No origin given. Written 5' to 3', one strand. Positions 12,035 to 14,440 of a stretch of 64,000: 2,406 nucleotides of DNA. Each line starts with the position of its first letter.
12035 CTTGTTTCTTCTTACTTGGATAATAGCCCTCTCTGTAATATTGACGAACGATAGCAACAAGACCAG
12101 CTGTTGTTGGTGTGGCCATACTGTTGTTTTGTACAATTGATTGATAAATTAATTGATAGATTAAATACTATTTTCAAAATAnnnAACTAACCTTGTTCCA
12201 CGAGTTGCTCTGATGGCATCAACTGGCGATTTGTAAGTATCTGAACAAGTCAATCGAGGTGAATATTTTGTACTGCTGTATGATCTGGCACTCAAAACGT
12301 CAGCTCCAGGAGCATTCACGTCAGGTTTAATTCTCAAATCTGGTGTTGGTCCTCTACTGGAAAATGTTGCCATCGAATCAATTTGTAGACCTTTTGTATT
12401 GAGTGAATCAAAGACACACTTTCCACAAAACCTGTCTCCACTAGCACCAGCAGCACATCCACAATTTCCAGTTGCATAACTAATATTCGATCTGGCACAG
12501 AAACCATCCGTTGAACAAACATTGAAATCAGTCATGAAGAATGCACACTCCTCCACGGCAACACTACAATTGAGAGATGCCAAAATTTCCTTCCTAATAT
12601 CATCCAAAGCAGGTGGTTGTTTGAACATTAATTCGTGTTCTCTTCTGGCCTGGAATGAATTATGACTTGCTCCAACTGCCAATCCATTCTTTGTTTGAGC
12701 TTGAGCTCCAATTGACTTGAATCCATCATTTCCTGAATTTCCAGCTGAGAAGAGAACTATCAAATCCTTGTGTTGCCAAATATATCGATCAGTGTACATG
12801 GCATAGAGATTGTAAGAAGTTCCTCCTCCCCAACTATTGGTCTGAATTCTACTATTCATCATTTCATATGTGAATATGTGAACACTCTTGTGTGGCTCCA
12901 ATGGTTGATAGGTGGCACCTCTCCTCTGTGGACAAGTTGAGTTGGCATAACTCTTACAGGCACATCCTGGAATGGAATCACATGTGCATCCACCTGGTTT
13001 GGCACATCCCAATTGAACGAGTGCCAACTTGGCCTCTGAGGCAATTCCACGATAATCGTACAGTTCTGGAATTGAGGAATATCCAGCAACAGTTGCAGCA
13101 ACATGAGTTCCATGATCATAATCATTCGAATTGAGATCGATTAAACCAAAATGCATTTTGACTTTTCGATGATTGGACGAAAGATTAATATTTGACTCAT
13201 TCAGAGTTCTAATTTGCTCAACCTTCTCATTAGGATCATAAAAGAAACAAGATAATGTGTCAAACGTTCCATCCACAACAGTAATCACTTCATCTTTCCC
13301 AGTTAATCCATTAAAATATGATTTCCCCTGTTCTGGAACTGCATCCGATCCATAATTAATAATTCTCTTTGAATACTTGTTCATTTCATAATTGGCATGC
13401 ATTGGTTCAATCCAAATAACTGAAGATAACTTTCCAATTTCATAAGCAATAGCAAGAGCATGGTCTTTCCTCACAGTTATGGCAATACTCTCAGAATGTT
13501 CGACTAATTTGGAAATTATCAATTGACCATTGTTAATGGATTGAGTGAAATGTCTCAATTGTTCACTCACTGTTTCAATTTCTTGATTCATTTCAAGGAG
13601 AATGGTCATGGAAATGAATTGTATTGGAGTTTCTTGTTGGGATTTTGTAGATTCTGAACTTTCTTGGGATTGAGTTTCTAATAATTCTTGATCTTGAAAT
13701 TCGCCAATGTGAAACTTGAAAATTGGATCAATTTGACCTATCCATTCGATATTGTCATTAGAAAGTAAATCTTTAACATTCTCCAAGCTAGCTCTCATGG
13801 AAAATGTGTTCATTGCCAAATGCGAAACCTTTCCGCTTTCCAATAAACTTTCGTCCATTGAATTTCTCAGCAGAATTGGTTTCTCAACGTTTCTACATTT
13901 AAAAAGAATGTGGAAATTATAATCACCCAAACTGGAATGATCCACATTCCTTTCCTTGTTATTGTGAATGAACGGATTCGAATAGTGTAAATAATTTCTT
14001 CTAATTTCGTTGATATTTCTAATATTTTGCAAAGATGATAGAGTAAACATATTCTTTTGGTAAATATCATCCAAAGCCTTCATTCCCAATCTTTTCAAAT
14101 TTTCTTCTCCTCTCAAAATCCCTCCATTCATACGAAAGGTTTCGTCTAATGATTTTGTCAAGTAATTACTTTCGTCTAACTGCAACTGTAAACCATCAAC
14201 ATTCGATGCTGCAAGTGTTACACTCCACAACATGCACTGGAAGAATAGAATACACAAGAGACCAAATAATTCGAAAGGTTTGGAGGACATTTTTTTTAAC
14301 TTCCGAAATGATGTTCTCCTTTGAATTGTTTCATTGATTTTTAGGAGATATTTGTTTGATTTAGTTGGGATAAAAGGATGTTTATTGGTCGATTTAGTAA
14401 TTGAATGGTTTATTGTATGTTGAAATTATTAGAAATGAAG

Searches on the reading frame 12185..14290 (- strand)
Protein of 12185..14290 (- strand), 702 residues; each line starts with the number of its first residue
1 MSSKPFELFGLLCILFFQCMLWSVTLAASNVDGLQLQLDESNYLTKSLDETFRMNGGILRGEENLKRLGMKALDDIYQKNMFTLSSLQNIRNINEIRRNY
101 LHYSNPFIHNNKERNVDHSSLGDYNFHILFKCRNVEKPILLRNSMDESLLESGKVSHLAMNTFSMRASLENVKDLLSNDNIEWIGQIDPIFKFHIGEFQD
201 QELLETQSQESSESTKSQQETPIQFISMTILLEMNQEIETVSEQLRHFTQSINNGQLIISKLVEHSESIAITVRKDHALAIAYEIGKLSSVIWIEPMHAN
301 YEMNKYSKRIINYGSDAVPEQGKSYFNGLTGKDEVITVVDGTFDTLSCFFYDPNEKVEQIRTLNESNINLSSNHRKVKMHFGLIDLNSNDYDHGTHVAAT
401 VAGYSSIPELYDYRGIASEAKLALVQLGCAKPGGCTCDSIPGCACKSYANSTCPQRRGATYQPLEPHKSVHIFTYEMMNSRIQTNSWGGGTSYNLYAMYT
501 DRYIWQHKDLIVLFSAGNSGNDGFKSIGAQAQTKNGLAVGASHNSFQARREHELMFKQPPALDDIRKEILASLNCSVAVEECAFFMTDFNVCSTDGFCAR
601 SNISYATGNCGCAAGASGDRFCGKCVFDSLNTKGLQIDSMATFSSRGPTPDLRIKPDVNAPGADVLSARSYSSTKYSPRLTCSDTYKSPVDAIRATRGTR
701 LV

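Call 17: find_encoding_contigs(protein=window:12185-14290:-, flank=2000, max_places=4)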
Protein window:12185-14290:- (702 aa): no gene with exactly this product is on record in the collection.
